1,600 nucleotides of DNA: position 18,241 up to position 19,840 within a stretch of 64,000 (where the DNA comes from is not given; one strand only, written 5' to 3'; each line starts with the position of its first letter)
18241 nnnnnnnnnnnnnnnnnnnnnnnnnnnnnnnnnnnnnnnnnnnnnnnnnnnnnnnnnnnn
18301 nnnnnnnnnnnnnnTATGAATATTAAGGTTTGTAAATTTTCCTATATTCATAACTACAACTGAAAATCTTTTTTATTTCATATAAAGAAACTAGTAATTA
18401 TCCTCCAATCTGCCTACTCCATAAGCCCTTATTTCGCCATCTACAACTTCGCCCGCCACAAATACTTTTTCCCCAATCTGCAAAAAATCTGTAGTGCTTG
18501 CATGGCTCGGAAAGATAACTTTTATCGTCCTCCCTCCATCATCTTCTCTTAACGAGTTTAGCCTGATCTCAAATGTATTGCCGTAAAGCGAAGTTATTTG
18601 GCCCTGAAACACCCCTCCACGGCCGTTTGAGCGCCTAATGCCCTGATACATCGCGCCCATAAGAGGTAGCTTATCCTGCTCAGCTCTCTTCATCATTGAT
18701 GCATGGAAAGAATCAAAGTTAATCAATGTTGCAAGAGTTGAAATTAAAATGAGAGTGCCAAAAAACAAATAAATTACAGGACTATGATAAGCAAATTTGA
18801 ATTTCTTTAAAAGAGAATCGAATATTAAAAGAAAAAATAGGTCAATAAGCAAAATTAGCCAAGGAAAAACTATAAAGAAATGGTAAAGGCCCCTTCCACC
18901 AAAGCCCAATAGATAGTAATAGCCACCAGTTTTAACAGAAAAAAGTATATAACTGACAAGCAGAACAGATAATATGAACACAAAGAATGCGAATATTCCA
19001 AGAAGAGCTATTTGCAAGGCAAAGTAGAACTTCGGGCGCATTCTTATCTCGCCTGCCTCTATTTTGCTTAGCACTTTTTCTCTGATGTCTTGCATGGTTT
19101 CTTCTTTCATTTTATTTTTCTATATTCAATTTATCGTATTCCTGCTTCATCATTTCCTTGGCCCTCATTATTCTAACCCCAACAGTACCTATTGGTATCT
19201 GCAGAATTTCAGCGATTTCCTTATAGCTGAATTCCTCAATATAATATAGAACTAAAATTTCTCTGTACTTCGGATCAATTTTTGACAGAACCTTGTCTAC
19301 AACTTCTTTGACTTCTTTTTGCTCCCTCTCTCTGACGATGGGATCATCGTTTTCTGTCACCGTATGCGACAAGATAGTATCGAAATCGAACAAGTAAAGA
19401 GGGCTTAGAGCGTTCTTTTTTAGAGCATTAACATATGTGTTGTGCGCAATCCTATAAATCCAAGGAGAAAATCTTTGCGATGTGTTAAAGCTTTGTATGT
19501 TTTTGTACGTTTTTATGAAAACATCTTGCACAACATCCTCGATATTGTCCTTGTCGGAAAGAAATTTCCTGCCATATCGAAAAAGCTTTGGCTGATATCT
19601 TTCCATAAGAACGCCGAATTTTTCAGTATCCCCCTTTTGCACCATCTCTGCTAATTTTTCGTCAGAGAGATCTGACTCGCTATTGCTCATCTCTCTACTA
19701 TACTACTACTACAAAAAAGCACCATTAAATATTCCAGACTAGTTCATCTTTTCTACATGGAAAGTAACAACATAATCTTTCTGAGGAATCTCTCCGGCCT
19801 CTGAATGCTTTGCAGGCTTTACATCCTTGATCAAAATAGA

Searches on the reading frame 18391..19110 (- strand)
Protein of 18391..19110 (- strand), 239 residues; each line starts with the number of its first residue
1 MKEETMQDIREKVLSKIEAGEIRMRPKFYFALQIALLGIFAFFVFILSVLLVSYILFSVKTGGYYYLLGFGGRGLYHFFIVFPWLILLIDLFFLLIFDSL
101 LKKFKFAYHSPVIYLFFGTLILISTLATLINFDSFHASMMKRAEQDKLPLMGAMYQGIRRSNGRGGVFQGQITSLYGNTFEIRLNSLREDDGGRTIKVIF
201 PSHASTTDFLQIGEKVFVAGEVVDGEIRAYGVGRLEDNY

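Call 3: search_protein_families(library=pfam, proteins=[window:18391-19110:-], max_evalue=0.01)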
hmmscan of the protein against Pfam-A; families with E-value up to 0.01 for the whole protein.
window:18391-19110:- (239 aa): 0 families

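Call 5: search_protein_families(library=pfam, proteins=[window:18391-19110:-], max_evalue=10)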
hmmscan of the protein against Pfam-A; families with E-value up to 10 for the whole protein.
window:18391-19110:- (239 aa): 0 families

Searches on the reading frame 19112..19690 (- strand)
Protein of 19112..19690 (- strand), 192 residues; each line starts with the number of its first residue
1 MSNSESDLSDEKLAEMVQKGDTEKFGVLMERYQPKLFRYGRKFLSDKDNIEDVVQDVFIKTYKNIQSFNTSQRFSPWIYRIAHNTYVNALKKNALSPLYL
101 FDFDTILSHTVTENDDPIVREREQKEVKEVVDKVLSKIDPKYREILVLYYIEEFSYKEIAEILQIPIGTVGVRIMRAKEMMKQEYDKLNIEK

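Call 3: search_protein_families(library=pfam, proteins=[window:19112-19690:-], max_evalue=0.01)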
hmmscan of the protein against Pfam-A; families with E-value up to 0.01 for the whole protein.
window:19112-19690:- (192 aa): 7 families
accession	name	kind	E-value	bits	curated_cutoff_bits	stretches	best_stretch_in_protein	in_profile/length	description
PF04542.20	Sigma70_r2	-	7.3e-18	64.6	24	1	28-94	1-69/71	Sigma-70 region 2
PF08281.18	Sigma70_r4_2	-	8.4e-17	61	25.7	1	130-180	3-53/54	Sigma-70, region 4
PF04545.22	Sigma70_r4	-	1.5e-09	37.6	24.1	1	134-177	1-44/50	Sigma-70, region 4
PF07638.17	Sigma70_ECF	-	1.1e-05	25.8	21.1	0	123-185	122-183/185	ECF sigma factor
PF22233.2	PhyR_sigma-like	-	0.0001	22.5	27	1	135-171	1-37/50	Response regulator PhyR, sigma-like domain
PF06530.18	Phage_antitermQ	-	0.0011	19.4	26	1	129-189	55-114/118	Phage antitermination protein Q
PF04297.20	UPF0122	-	0.0016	19.1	22.7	1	141-190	21-70/101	Putative helix-turn-helix protein, YlxM / p13 like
